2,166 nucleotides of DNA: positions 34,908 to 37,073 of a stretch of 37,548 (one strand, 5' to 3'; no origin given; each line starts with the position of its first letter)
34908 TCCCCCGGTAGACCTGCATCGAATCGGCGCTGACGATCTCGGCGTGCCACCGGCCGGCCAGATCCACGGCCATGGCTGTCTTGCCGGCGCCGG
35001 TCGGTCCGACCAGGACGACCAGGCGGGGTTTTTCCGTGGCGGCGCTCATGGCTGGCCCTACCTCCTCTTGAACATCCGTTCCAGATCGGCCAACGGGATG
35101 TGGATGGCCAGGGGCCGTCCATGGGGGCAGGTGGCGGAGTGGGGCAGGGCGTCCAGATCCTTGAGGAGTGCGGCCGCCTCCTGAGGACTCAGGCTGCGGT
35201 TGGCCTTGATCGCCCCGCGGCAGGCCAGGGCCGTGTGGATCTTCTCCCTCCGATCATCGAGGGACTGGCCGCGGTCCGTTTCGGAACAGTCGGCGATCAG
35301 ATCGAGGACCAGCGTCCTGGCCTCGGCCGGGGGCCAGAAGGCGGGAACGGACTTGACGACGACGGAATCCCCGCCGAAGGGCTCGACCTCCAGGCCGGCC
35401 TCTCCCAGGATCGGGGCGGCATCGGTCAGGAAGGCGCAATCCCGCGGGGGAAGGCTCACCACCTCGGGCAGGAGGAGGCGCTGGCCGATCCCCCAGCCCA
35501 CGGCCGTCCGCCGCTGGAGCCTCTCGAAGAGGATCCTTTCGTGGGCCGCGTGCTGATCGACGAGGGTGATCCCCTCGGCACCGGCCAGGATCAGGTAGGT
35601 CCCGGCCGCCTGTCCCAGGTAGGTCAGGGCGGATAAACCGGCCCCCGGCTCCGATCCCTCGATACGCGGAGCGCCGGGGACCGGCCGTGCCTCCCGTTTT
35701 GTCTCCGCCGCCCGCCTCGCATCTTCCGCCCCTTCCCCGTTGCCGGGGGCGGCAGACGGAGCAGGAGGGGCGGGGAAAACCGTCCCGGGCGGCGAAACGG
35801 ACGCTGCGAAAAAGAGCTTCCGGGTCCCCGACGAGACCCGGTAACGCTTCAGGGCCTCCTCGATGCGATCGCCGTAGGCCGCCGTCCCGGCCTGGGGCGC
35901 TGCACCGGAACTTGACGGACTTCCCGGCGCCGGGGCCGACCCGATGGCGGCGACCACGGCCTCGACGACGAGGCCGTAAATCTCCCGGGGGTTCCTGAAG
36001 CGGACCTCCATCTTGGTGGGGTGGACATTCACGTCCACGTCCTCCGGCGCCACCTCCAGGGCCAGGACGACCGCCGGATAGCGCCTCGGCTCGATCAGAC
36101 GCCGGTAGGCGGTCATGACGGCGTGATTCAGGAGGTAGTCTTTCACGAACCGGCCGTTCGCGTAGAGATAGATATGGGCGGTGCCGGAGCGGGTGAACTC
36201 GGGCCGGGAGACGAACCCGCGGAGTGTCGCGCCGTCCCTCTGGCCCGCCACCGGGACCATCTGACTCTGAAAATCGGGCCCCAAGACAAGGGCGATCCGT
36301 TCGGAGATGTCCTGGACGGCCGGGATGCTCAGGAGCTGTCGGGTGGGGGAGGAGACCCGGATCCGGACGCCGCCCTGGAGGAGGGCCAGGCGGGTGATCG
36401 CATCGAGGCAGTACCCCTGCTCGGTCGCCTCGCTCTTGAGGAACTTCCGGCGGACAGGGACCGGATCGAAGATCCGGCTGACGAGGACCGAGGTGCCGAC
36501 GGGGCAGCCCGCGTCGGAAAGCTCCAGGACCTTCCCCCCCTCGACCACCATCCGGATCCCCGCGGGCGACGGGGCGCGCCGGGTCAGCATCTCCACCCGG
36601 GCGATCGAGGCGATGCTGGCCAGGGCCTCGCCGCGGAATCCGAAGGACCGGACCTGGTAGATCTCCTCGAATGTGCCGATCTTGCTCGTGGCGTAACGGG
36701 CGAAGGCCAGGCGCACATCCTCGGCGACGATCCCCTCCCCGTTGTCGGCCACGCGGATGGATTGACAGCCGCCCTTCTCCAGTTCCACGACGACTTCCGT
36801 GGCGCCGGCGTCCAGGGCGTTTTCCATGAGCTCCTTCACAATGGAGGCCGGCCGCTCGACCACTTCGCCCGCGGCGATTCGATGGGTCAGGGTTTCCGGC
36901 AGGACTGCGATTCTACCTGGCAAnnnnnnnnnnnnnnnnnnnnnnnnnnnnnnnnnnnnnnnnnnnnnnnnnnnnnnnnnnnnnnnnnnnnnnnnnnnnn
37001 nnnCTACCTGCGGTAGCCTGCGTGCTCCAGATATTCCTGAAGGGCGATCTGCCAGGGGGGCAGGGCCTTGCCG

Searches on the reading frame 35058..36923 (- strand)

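Call 6: search_protein_families(library=pfam, proteins=[window:35058-36923:-], max_evalue=0.01)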
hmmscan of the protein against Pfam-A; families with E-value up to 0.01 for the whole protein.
window:35058-36923:- (621 aa): 4 families
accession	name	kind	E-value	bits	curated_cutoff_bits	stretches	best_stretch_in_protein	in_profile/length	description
PF08676.16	MutL_C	-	5e-37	127.2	25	1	436-578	1-142/142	MutL C terminal dimerisation domain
PF01119.25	DNA_mis_repair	-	1.4e-36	125.1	26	1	211-326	2-117/119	DNA mismatch repair protein, C-terminal domain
PF02518.31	HATPase_c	-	2.9e-09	37.8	26.4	1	23-79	4-63/111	Histidine kinase-, DNA gyrase B-, and HSP90-like ATPase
PF13589.12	HATPase_c_3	-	5.4e-09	36.6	25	1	26-115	4-93/137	Histidine kinase-, DNA gyrase B-, and HSP90-like ATPase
